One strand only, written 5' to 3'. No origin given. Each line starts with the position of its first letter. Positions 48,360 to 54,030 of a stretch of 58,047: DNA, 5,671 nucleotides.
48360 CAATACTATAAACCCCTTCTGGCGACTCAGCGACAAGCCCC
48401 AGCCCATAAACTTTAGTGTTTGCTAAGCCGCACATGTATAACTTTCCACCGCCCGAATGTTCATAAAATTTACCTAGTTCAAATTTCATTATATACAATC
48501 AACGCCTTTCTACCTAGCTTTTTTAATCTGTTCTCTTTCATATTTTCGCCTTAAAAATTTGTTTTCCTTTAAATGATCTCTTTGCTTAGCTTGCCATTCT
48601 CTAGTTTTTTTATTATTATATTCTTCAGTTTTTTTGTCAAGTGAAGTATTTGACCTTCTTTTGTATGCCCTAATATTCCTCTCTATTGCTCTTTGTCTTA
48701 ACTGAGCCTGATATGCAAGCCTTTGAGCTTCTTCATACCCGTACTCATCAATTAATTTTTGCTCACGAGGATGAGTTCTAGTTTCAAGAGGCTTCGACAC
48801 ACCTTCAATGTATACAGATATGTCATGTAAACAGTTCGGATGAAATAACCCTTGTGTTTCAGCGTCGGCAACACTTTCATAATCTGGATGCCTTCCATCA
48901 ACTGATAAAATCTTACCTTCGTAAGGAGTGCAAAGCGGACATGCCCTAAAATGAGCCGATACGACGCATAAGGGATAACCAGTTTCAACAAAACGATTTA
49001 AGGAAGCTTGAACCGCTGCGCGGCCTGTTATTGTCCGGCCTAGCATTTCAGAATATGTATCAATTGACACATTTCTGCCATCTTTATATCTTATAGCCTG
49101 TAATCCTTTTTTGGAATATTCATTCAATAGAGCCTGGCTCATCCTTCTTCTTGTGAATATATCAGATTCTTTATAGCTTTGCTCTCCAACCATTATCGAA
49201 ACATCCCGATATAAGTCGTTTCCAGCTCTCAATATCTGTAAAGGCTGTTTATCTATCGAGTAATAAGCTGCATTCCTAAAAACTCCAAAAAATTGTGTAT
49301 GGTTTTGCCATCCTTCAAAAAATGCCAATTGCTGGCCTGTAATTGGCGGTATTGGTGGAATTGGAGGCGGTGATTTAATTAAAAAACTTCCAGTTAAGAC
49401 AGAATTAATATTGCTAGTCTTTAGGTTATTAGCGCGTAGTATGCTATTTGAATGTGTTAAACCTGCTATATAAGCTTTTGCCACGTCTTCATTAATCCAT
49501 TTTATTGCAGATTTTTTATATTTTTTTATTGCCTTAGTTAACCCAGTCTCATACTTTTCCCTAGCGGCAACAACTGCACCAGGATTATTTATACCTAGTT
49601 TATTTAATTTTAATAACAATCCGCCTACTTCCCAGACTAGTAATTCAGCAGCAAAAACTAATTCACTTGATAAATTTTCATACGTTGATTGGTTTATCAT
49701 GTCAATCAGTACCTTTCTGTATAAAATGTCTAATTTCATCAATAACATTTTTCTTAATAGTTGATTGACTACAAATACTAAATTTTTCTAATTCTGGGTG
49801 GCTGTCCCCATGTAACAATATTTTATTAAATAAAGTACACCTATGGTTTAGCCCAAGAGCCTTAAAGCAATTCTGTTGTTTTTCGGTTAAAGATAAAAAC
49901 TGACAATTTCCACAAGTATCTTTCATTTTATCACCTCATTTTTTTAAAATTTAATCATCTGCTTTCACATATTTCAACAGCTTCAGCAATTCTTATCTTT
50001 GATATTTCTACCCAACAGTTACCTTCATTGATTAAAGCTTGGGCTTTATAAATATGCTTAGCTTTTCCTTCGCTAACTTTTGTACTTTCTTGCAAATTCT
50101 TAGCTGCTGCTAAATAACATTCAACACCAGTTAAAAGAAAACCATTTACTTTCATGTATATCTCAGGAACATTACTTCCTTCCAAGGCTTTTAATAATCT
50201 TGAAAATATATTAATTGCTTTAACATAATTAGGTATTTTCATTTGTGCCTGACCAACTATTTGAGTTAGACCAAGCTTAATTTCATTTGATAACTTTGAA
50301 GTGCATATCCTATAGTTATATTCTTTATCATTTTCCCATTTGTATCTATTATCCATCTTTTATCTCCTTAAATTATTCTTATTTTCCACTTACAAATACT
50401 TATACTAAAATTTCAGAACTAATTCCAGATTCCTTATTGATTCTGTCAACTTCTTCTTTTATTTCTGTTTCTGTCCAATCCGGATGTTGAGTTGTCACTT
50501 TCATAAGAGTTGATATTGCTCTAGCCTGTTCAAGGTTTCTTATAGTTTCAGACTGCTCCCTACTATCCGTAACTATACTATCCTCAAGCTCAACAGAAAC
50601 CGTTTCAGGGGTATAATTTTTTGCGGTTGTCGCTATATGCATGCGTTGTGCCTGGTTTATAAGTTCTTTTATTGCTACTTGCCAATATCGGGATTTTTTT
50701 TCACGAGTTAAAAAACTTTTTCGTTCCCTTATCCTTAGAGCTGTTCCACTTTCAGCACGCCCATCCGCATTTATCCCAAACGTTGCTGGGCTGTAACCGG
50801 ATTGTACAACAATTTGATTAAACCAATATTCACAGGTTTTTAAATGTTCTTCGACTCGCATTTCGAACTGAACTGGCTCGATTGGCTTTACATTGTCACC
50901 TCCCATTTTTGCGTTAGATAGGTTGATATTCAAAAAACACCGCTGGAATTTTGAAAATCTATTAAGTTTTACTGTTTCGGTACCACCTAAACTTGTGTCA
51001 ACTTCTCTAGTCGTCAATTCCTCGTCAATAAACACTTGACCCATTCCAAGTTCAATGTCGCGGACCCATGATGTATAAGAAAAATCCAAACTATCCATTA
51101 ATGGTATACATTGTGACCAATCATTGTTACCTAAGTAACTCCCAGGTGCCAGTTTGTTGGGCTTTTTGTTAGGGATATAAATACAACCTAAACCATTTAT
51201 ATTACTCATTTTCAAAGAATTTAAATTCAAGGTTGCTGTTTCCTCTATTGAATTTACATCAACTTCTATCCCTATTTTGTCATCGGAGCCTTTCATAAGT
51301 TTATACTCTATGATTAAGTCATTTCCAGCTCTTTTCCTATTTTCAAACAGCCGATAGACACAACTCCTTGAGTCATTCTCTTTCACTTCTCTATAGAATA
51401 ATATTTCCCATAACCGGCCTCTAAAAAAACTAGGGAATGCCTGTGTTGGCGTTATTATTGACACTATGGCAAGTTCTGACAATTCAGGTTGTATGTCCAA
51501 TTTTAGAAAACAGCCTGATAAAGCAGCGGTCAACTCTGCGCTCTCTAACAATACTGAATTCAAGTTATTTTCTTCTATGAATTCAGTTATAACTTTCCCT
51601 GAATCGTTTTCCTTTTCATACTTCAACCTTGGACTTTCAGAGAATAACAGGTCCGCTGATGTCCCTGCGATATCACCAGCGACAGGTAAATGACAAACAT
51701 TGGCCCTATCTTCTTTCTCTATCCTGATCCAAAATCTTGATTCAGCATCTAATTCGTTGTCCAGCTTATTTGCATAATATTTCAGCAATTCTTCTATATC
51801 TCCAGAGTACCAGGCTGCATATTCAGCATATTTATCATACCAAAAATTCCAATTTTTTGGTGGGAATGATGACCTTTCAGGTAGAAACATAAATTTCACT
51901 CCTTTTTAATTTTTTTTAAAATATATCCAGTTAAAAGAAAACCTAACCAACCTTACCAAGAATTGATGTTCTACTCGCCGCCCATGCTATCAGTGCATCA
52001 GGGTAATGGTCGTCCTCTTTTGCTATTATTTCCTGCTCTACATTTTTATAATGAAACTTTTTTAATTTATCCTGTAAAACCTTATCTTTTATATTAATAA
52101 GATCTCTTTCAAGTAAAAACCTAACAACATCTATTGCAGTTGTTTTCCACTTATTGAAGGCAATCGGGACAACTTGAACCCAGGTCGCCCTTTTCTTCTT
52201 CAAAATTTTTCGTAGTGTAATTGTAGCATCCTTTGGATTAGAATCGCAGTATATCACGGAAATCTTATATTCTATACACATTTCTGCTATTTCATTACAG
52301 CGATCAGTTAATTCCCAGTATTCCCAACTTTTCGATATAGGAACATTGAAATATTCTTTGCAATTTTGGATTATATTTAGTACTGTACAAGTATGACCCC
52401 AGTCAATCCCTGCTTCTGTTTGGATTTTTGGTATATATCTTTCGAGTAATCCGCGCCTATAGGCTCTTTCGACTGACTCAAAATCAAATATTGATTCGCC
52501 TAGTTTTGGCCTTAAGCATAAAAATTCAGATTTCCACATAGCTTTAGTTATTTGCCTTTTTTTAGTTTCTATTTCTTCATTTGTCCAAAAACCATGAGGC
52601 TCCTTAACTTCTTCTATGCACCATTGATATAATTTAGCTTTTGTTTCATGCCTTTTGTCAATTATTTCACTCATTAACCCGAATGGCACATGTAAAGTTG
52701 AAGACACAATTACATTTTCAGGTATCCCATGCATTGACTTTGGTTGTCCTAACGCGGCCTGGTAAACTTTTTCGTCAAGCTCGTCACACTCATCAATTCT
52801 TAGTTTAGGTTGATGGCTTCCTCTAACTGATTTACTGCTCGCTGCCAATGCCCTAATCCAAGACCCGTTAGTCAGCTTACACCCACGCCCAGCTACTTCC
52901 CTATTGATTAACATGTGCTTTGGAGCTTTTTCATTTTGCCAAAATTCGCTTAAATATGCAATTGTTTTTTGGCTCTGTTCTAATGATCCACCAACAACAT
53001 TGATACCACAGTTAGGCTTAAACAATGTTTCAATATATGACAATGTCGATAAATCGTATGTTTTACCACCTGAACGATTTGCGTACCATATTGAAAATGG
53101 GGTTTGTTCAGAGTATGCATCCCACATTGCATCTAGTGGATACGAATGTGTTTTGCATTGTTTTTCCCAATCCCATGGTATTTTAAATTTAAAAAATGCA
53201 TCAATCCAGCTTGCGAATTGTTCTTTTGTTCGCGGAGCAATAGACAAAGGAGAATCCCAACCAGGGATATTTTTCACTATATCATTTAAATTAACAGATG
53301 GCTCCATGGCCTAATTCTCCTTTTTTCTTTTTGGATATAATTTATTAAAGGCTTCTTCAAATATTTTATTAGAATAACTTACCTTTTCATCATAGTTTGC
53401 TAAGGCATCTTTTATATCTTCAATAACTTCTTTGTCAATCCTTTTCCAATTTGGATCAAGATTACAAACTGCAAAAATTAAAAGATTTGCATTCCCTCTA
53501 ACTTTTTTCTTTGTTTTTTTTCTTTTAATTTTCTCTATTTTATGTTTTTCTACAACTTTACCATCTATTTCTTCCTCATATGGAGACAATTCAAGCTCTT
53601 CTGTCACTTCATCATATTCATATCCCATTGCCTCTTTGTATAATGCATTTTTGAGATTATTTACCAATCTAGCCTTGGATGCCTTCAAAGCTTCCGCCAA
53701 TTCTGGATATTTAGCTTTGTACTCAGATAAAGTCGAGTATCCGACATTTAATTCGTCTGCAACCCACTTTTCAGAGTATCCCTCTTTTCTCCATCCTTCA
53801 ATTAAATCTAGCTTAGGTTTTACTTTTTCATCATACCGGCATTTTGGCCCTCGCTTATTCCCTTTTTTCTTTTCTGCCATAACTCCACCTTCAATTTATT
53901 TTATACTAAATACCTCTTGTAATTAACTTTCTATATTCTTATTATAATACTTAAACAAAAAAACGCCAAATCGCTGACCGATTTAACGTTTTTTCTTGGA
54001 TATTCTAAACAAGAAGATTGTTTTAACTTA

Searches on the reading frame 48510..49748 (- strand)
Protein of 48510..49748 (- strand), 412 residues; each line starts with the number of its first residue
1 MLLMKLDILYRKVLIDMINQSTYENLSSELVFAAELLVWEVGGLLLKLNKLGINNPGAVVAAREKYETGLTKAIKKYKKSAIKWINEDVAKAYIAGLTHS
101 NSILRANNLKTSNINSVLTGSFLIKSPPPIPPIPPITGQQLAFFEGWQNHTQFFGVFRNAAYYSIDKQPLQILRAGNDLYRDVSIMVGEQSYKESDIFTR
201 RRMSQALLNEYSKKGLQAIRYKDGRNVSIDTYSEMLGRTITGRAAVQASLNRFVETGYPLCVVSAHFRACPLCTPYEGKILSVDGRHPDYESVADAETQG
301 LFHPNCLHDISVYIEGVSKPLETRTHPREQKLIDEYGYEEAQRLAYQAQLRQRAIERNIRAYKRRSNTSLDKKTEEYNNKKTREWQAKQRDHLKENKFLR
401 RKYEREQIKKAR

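Call 11: search_protein_families(library=pfam, proteins=[window:48510-49748:-], max_evalue=0.01)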
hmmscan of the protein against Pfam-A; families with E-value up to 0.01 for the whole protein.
window:48510-49748:- (412 aa): 1 family
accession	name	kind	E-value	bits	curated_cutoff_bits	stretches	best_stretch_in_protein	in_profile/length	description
PF06152.16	Phage_min_cap2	-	6.7e-40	137.6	26.3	1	197-394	158-366/366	Phage minor capsid protein 2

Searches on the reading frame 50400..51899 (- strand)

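Call 11: search_protein_families(library=pfam, proteins=[window:50400-51899:-], max_evalue=0.01)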
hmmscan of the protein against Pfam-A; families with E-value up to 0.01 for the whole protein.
window:50400-51899:- (499 aa): 1 family
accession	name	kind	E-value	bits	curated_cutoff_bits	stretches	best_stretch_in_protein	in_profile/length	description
PF05133.19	SPP1_portal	-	5e-19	69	25.5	1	34-491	14-410/416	Phage portal protein, SPP1 Gp6-like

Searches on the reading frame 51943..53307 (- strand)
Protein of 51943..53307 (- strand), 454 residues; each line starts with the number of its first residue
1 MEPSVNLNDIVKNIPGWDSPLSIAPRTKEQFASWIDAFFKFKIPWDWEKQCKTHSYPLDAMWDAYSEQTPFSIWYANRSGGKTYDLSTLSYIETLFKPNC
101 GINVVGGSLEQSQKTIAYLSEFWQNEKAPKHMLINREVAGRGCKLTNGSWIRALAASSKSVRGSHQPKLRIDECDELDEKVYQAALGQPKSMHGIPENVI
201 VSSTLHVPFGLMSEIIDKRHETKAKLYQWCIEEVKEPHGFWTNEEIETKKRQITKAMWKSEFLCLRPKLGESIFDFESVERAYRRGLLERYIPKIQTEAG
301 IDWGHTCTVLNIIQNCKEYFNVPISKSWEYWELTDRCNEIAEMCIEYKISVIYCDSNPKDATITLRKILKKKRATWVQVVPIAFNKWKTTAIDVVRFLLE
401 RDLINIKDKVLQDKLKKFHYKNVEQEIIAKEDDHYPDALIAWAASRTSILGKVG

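Call 11: search_protein_families(library=pfam, proteins=[window:51943-53307:-], max_evalue=0.01)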
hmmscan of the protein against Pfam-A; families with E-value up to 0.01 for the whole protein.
window:51943-53307:- (454 aa): 0 families

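Call 42: search_protein_families(library=phrogs, proteins=[window:51943-53307:-], max_evalue=0.01)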
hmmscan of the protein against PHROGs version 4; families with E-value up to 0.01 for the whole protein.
window:51943-53307:- (454 aa): 2 families
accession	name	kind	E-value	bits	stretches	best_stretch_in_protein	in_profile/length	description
phrog_7579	-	head and packaging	3.3e-09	37.3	1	70-284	18-231/239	terminase large subunit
phrog_9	-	head and packaging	0.0033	17.3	1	78-184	232-340/812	terminase large subunit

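Call 47: find_homologous_proteins(query=window:51943-53307:-, max_evalue=1e-20)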
Query window:51943-53307:- (454 aa): 151 proteins with E <= 1e-20 among 3716 candidates; the best 120 are listed.
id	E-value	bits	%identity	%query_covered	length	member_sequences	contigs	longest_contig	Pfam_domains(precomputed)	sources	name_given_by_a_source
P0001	0.0e+0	1032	97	100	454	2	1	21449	-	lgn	-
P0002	9.4e-217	738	68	100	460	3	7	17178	-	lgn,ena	-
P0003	6.6e-206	703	69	95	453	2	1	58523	-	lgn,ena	-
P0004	1.2e-204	699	66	100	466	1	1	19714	-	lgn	-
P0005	4.1e-204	697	64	99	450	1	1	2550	-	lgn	-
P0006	1.5e-201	688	63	99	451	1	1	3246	-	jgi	jgi:hypothetical protein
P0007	7.8e-199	679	64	98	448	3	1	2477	-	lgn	-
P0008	1.9e-196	672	62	62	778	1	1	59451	PF14890.12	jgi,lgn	-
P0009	1.6e-194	665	63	98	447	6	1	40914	-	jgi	jgi:hypothetical protein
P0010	4.8e-189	647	62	97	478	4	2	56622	-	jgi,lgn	-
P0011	4.3e-187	641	59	62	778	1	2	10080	PF14890.12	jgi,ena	-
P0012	5.2e-186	637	71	62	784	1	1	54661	PF14890.12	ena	-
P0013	2.3e-185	635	61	94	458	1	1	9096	-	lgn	-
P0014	1.4e-182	626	61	98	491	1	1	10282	-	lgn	-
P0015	4.3e-182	624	59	98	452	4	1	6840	-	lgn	-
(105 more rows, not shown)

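Call 48: find_encoding_contigs(protein=P0001, flank=10000, max_places=4)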
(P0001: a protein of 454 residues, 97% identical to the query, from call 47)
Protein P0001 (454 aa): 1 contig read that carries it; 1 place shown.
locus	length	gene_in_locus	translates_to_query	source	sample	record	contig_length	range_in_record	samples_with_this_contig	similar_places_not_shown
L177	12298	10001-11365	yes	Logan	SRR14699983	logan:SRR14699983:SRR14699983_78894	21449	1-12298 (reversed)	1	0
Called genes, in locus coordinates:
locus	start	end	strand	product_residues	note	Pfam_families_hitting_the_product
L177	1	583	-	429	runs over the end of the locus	PF00004:AAA (faint), PF01580:FtsK_SpoIIIE, PF01637:ATPase_2 (weak), PF01580:FtsK_SpoIIIE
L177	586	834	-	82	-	-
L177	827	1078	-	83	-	-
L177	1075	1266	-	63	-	-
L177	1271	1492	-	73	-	-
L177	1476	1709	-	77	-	PF12844:HTH_19, PF01381:HTH_3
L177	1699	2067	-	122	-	-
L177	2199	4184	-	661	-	PF06048:DUF927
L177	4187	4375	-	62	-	PF12728:HTH_17 (faint), PF00376:MerR, PF13411:MerR_1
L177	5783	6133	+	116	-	-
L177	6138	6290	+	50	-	-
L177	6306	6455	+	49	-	-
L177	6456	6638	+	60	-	-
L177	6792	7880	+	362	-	-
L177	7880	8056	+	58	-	-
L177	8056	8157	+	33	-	-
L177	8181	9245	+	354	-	-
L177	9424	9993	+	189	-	-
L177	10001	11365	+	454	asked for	-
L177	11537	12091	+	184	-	PF10544:T5orf172 (weak), PF13455:MUG113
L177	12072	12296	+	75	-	?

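Call 49: find_encoding_contigs(protein=P0003, flank=10000, max_places=4)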
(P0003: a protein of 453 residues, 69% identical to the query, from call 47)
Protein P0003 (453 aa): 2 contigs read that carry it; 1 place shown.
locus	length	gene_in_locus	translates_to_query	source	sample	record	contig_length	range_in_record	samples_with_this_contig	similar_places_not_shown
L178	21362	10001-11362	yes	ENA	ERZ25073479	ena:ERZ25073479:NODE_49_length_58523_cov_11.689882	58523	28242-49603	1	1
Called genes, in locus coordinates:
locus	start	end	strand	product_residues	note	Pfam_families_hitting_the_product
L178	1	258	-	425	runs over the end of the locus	PF01580:FtsK_SpoIIIE, PF01637:ATPase_2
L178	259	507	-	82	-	-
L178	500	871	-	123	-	-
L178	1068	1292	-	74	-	PF12844:HTH_19 (weak)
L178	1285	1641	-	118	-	-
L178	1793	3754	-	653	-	PF06048:DUF927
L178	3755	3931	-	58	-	PF00376:MerR, PF13411:MerR_1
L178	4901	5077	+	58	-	-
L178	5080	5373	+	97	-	PF02082:Rrf2 (weak), PF08279:HTH_11 (weak)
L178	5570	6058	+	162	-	-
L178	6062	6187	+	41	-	-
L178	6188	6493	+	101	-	-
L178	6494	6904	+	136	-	-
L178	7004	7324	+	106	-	-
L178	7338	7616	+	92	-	-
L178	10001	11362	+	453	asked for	-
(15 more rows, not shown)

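Call 51: find_encoding_contigs(protein=P0002, flank=10000, max_places=6)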
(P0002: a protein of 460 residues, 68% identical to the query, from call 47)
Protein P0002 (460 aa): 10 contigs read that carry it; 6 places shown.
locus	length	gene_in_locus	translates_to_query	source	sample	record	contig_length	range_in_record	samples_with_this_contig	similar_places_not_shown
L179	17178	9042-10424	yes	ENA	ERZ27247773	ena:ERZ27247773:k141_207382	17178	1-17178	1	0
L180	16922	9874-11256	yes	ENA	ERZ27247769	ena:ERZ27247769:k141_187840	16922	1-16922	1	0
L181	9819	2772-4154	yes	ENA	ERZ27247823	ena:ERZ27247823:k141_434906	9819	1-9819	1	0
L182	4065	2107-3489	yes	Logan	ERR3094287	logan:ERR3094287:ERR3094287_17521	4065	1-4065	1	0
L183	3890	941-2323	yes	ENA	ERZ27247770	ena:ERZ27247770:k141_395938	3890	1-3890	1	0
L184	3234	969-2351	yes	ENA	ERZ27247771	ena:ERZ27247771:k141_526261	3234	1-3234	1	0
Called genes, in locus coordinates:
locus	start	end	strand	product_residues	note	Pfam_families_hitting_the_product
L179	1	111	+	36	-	?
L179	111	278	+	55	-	-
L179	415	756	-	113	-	-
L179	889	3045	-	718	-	PF14490:HHH_RecD2, PF13604:AAA_30, PF01443:Viral_helicase1 (faint), PF13245:AAA_19, PF18335:SH3_13, PF13538:UvrD_C_2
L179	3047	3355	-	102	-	-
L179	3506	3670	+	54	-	-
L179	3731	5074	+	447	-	PF05272:VapE-like_dom, PF19263:DUF5906 (weak)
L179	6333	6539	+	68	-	-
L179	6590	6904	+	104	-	-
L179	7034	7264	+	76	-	-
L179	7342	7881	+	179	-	-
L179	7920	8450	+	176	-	-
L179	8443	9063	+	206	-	PF07463:NUMOD4, PF13392:HNH_3, PF07460:NUMOD3 (weak)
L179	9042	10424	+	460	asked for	-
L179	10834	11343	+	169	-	PF00293:NUDIX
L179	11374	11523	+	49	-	-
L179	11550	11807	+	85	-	-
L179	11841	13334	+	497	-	PF05133:SPP1_portal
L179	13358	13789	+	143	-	PF22872:DUF7018 (weak)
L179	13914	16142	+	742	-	PF06152:Phage_min_cap2, PF14528:LAGLIDADG_3 (weak), PF06152:Phage_min_cap2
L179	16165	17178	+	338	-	?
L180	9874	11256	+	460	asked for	-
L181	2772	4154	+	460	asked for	-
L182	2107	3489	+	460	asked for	-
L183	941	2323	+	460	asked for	-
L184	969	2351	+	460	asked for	-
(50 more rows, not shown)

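Call 52: find_encoding_contigs(protein=P0004, flank=10000, max_places=4)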
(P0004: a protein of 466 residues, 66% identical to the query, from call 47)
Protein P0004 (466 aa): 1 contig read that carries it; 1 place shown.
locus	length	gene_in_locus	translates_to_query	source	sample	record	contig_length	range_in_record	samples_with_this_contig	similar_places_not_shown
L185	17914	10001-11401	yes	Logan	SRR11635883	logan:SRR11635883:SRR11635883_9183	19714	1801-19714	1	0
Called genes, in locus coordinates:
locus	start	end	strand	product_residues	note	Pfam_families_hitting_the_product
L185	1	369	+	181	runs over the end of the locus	-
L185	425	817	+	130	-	-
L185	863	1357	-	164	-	PF01807:Zn_ribbon_DnaG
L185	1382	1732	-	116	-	-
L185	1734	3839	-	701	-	PF14490:HHH_RecD2, PF05970:PIF1, PF13604:AAA_30, PF01443:Viral_helicase1 (faint), PF13245:AAA_19, PF18335:SH3_13, PF13538:UvrD_C_2 (weak)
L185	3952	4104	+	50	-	-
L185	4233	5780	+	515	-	PF08706:D5_N (weak), PF19263:DUF5906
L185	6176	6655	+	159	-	PF02732:ERCC4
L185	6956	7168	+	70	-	-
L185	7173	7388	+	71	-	-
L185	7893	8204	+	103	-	-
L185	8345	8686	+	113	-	-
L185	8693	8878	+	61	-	-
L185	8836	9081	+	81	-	-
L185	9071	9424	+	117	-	PF08281:Sigma70_r4_2 (weak), PF00196:GerE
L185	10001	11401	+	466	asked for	-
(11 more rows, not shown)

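Call 53: find_encoding_contigs(protein=P0010, flank=10000, max_places=4)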
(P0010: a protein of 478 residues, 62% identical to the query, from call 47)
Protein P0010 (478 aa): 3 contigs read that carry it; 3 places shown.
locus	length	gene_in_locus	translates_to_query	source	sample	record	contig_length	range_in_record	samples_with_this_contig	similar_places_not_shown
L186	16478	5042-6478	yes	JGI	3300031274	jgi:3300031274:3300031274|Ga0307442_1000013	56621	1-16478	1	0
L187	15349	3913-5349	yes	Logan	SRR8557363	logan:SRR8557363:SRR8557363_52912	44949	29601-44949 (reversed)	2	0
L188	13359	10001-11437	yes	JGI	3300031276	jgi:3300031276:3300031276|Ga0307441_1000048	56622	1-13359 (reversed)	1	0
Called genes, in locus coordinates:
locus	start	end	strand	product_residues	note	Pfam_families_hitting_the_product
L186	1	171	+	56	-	?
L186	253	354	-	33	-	-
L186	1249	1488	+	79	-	-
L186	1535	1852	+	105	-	-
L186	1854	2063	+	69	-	-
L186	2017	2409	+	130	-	-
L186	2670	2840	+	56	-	-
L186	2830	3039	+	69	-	-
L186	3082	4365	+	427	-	PF02195:ParB_N, PF01555:N6_N4_Mtase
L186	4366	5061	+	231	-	-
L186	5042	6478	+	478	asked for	-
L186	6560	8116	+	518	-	PF05133:SPP1_portal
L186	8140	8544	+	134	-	-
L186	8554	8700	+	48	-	-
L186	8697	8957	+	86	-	-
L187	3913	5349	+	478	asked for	-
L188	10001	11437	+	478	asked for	-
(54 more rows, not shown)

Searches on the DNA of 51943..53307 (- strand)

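Call 75: search_rna_families(sources=[L178, L179, L185, L188], threshold=evalue, max_evalue=0.05)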
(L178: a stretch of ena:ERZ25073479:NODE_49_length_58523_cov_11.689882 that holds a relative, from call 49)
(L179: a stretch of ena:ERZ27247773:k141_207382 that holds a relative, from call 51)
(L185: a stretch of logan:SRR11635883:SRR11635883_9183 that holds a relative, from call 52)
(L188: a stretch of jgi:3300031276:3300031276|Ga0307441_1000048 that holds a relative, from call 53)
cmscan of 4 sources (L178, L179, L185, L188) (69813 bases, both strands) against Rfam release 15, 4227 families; matches with E-value up to 0.05: 0.
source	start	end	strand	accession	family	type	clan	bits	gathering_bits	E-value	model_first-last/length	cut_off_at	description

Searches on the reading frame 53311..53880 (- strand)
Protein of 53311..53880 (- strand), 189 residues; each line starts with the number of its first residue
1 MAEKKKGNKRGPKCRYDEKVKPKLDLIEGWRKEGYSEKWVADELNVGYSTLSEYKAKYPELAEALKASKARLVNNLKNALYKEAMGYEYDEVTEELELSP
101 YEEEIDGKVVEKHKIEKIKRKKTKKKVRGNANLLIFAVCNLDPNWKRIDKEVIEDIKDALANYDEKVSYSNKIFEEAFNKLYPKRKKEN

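Call 11: search_protein_families(library=pfam, proteins=[window:53311-53880:-], max_evalue=0.01)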
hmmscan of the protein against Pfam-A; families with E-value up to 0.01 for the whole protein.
window:53311-53880:- (189 aa): 0 families

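Call 42: search_protein_families(library=phrogs, proteins=[window:53311-53880:-], max_evalue=0.01)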
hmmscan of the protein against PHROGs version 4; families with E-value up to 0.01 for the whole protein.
window:53311-53880:- (189 aa): 3 families
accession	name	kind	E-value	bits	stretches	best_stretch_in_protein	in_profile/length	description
phrog_309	-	head and packaging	8.2e-29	102.6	1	2-182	124-285/319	terminase small subunit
phrog_28310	-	unknown function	0.0001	23.5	1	26-77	15-66/76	-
phrog_125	-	DNA, RNA and nucleotide metabolism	0.001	19.7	1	2-88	149-222/254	DNA invertase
